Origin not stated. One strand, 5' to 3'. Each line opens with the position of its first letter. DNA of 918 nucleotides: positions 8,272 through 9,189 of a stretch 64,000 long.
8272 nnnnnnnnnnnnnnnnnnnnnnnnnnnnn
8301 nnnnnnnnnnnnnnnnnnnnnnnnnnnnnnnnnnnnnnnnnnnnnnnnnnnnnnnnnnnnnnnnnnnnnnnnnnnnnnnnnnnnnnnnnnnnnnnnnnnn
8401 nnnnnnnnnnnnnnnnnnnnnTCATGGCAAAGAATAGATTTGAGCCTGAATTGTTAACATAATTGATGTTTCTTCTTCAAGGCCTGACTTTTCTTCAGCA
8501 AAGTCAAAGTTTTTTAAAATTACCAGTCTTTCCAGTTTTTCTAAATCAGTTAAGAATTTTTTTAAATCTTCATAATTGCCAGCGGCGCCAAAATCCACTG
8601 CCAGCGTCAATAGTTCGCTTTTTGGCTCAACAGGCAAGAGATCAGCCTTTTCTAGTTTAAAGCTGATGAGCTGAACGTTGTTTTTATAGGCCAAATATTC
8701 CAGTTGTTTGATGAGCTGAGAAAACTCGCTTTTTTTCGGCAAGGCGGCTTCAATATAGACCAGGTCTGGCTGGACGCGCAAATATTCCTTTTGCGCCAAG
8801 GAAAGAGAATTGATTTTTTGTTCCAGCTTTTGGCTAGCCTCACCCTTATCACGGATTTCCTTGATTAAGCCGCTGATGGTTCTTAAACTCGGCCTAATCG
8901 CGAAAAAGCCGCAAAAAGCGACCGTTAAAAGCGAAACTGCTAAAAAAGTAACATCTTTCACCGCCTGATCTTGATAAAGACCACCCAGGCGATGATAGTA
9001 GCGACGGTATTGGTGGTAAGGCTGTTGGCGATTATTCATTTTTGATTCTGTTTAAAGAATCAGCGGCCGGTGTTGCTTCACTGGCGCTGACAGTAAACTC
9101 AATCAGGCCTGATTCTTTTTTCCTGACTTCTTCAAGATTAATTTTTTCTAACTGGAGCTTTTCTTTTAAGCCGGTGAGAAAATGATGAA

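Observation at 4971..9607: pilN-pilO pair transcriptionally fused to adhesin-like surface genes, with no pilM/pilP/pilQ nearby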

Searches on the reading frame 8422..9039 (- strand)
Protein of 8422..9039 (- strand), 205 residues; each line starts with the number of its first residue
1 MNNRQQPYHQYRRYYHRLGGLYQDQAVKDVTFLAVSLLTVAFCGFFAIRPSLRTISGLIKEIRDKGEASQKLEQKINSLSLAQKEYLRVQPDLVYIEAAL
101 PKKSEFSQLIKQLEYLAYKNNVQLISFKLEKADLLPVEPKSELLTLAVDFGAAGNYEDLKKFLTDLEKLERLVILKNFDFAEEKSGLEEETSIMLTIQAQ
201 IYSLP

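Call 4: search_protein_families(library=pfam, proteins=[window:8422-9039:-], max_evalue=1)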
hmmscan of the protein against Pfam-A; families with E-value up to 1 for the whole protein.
window:8422-9039:- (205 aa): 3 families
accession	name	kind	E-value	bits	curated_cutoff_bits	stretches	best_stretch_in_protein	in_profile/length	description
PF04350.18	PilO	-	3.4e-15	56.9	22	1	69-202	15-141/145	Pilus assembly protein, PilO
PF10741.14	T2SSM_b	-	0.066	13.5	21.7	1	107-197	17-103/111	Type II secretion system (T2SS), protein M subtype b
PF20854.2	LED_rpt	-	0.1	12.8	59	1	147-190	66-109/176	LED repeat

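Call 5: search_protein_families(library=ncbifam, proteins=[window:8422-9039:-], max_evalue=1)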
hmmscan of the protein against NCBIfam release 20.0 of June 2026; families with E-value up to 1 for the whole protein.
window:8422-9039:- (205 aa): 2 families
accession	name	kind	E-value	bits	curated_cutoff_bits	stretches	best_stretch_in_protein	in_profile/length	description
NF040576.1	T2SS_GspM_XpsM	equivalog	1.7e-05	24.5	60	1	31-202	3-175/180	type II secretion system protein GspM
NF008302.0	PRK11091.1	equivalog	0.0069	14.6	838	1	53-128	131-199/779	aerobic respiration two-component sensor histidine kinase ArcB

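Call 7: find_encoding_contigs(protein=window:8422-9039:-, flank=10000, max_places=6)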
Protein window:8422-9039:- (205 aa): 1 contig read that carries it; 1 place shown.
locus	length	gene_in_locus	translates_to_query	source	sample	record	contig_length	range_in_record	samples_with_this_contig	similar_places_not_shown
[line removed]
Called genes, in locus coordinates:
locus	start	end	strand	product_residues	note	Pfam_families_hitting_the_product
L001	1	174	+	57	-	?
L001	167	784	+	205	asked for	PF04350:PilO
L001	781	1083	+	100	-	-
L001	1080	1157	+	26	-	?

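Call 8: find_homologous_proteins(query=window:8422-9039:-, max_evalue=0.001)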
Query window:8422-9039:- (205 aa): 17 proteins with E <= 0.001 among 343 candidates.
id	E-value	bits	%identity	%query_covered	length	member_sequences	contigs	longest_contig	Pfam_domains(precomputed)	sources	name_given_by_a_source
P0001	1.5e-125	434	100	100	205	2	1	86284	PF04350.19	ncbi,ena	-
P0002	1.9e-114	398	91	100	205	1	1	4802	PF04350.19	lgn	-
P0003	1.6e-70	255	65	93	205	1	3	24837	PF04350.19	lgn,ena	-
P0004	8.2e-64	233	60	100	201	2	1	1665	PF04350.19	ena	-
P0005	1.3e-62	229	58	100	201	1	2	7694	PF04350.19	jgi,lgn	-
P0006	1.7e-57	212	55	90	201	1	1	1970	PF04350.19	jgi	-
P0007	5.2e-57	211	58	88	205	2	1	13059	PF04350.19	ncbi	-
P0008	1.5e-56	209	54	92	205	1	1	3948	PF04350.19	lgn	-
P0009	1.3e-55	206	55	90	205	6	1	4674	PF04350.19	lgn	-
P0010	1.0e-53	200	52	100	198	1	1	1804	PF04350.19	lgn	-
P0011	8.7e-53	197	52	90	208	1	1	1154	PF04350.19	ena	-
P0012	3.5e-48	182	49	90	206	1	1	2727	PF04350.19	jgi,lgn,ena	-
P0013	1.9e-35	141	41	96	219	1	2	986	PF04350.19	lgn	-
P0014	1.0e-34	138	41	96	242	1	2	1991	PF04350.19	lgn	-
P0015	1.4e-17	82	31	87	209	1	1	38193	PF04350.19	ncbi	-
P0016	7.3e-13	67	27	91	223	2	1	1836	PF04350.19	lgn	-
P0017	2.1e-12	65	29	98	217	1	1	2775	PF04350.19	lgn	-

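Call 9: find_encoding_contigs(protein=P0003, flank=10000, max_places=3)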
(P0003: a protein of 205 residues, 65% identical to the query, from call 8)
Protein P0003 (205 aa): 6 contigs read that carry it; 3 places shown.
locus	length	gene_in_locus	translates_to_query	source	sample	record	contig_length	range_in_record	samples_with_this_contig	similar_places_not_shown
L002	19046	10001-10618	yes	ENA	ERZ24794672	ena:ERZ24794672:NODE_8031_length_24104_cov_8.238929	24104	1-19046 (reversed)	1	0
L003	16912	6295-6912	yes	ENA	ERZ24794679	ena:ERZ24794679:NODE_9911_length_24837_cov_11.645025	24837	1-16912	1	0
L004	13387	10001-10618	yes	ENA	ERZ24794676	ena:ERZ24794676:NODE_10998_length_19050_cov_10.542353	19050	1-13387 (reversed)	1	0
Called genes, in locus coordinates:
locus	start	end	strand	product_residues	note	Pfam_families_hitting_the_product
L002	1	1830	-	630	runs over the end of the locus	PF00012:HSP70, PF06723:MreB_Mbl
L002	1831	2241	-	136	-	PF01025:GrpE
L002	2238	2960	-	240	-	PF03444:WHD_HrcA (weak), PF01628:HrcA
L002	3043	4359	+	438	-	-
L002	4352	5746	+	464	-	PF07495:Y_Y_Y (faint)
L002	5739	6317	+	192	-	-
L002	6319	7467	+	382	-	PF19077:Big_13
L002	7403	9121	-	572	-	PF03023:MurJ, PF13440:Polysacc_synt_3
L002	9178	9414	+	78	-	PF01649:Ribosomal_S20p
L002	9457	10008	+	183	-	PF05137:PilN (weak)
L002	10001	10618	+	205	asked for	PF04350:PilO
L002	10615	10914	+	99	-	-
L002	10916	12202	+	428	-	PF00041:fn3 (weak), PF16656:Pur_ac_phosph_N, PF19077:Big_13 (weak)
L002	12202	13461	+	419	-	-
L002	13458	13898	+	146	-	-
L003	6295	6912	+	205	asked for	PF04350:PilO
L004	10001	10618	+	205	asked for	PF04350:PilO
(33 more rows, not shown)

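Call 10: find_encoding_contigs(protein=P0007, flank=10000, max_places=3)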
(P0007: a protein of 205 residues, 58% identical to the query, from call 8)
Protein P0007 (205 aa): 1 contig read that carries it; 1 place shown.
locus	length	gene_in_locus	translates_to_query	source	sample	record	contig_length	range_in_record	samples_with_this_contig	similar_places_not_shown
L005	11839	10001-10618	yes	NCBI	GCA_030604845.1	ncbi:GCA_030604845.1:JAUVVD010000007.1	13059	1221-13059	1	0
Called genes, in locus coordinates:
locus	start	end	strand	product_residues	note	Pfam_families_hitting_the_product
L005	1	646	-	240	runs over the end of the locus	PF01628:HrcA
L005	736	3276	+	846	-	-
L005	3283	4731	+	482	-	PF01229:Glyco_hydro_39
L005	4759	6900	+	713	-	PF00963:Cohesin, PF07705:CARDB, PF00404:Dockerin_1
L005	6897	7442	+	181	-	-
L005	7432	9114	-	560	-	PF03023:MurJ, PF13440:Polysacc_synt_3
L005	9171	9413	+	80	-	PF01649:Ribosomal_S20p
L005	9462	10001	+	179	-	PF05137:PilN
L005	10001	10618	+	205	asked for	PF04350:PilO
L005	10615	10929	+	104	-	-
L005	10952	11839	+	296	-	?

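Call 11: find_encoding_contigs(protein=P0015, flank=10000, max_places=3)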
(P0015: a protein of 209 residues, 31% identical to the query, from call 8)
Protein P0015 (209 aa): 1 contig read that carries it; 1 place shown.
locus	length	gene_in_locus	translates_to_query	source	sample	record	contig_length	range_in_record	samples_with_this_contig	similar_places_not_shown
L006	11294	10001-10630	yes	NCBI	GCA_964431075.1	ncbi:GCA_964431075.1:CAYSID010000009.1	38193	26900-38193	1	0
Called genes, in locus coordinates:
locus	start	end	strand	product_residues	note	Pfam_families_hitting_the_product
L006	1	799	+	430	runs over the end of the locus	PF01547:SBP_bac_1, PF13416:SBP_bac_8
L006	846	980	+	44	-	-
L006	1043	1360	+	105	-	PF00171:Aldedh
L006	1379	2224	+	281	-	PF00171:Aldedh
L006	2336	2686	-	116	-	PF00011:HSP20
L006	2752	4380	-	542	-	PF00009:GTP_EFTU, PF22042:EF-G_D2 (faint), PF03144:GTP_EFTU_D2 (weak), PF00679:EFG_C, PF06421:LepA_C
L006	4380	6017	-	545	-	PF03023:MurJ, PF13440:Polysacc_synt_3, PF01554:MatE (weak)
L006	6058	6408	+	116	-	PF01649:Ribosomal_S20p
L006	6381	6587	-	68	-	-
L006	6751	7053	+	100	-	PF04014:MazE_antitoxin (weak)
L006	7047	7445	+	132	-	PF01850:PIN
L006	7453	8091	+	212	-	-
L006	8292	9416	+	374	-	PF13173:AAA_14, PF13635:DUF4143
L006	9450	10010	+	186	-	PF05137:PilN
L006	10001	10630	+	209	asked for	PF04350:PilO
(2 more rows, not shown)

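Call 16: find_related_loci(query=A2, collection=genome_contigs, flank=10000)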
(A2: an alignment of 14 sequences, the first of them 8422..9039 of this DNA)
Query A2 (205 aa) in genome_contigs; peptide patterns used: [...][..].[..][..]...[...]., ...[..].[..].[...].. (x = any residue, [..] = any of these).
139 stretches matched a pattern; 24 encode a relative of the query (tblastn E <= 1e-3); 24 distinct loci.
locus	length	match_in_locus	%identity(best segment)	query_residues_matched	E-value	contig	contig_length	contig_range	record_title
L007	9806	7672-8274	39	3-205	1e-42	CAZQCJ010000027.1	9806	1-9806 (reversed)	MAG TPA_asm: uncultured Gammaproteobacteria bacterium isolate SRP067234_co1_244 genome assembly, contig: k99_255987, who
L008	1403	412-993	39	3-199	9e-41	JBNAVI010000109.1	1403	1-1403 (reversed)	MAG: Microgenomates group bacterium isolate Kamch4342-D-MF-034 bin34_SPAdes_re-assembly_contigs.fa-109, whole genome sho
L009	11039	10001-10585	40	8-204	3e-39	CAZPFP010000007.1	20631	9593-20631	MAG TPA_asm: uncultured Gammaproteobacteria bacterium isolate binchicken_co34_426 genome assembly, contig: NODE_4076_len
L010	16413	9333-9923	41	8-205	8e-39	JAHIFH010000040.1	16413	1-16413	MAG: Patescibacteria group bacterium isolate KR11_0.1_MetaG.mb.78 KR11_0.1_MetaG.mb.78_k141_738827, whole genome shotgun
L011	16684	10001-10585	39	8-204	3e-38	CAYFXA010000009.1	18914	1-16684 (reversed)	MAG TPA_asm: uncultured Gammaproteobacteria bacterium isolate ERP108616_co1_405 genome assembly, contig: k119_513587, wh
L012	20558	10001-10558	44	8-184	1e-37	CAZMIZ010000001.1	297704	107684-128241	MAG TPA_asm: uncultured Gammaproteobacteria bacterium isolate binchicken_co338_18 genome assembly, contig: NODE_12_lengt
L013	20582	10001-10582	35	8-205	3e-35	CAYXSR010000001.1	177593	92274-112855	MAG TPA_asm: uncultured Pseudomonadales bacterium isolate SRP323688_co1_112 genome assembly, contig: NODE_150_length_177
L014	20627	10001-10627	35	9-205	5e-35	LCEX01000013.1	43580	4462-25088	MAG: Candidatus Gottesmanbacteria bacterium GW2011_GWC1_43_10 UV55_C0013, whole genome shotgun sequence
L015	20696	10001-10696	32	3-205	7e-34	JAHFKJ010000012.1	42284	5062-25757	MAG: Candidatus Gottesmanbacteria bacterium isolate nzgw407 NODE_1009_length_42285_cov_4.238331, whole genome shotgun se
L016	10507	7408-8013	36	3-205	8e-34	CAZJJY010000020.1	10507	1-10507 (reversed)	MAG TPA_asm: uncultured Gammaproteobacteria bacterium isolate binchicken_co243_270 genome assembly, contig: NODE_5711_le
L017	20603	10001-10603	35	3-205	3e-32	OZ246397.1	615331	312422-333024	MAG: uncultured Gammaproteobacteria bacterium isolate SRP068000_co4_68 genome assembly, chromosome: 1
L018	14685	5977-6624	31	9-205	1e-30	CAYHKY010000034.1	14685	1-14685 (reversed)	MAG TPA_asm: uncultured Gammaproteobacteria bacterium isolate ERP119705_co13_644 genome assembly, contig: NODE_5123_leng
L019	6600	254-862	32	2-180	3e-26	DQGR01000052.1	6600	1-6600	MAG TPA_asm: Patescibacteria group bacterium isolate UBA10118 contig_12450, whole genome shotgun sequence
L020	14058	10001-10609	33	9-204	3e-26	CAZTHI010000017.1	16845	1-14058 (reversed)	MAG TPA_asm: uncultured Gammaproteobacteria bacterium isolate binchicken_co387_486 genome assembly, contig: NODE_3825_le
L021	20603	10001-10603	32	5-196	1e-22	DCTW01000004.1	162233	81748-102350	MAG TPA_asm: Candidatus Woesebacteria bacterium UBA1430 UBA1430_contig_24435, whole genome shotgun sequence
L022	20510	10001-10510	33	4-171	4e-22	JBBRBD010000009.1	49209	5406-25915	MAG: Patescibacteria group bacterium isolate Co_metawrap_2327 Cmw_2327_k141_5570660_length_49209_cov_12.0000, whole geno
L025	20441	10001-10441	32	35-171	3e-17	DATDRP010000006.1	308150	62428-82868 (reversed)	MAG TPA_asm: Patescibacteria group bacterium isolate SMAG_U7980 k141_3649721, whole genome shotgun sequence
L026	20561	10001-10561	29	11-201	2e-16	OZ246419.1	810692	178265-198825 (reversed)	MAG: uncultured Gammaproteobacteria bacterium isolate binchicken_co84_156 genome assembly, chromosome: 1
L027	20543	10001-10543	28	10-186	2e-16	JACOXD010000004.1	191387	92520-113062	MAG: Candidatus Daviesbacteria bacterium isolate NC_groundwater_144_Ag_S-0.1um_35_15 S4_GD2017_2_S1_scaffold_129, whole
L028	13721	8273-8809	26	10-183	4e-14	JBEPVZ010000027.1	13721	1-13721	MAG: Candidatus Daviesbacteria bacterium isolate 22E.vamb.044 NODE_3896_length_13721_cov_6.973657, whole genome shotgun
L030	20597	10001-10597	23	6-205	2e-9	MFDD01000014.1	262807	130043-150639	MAG: Candidatus Daviesbacteria bacterium RIFCSPHIGHO2_02_FULL_43_12 rifcsphigho2_02_scaffold_89, whole genome shotgun se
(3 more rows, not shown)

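Call 30: search_solved_structures(query=A1, max_evalue=1)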
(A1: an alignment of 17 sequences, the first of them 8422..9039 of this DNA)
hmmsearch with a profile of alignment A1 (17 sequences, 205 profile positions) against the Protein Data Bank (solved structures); distinct sequences matched with E-value up to 1: 4.
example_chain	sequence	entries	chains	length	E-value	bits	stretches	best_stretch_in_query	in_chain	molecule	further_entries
3jc8_Oa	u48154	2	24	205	6.8e-12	48.7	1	33-200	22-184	PilO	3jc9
2rjz_A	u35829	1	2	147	5.6e-07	32.6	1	78-203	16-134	PilO protein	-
5uvr_A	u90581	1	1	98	1.7e-06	31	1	126-203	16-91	PilO protein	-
7a4y_D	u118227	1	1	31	0.44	13.4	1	57-80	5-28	Coiled-coil P6 peptide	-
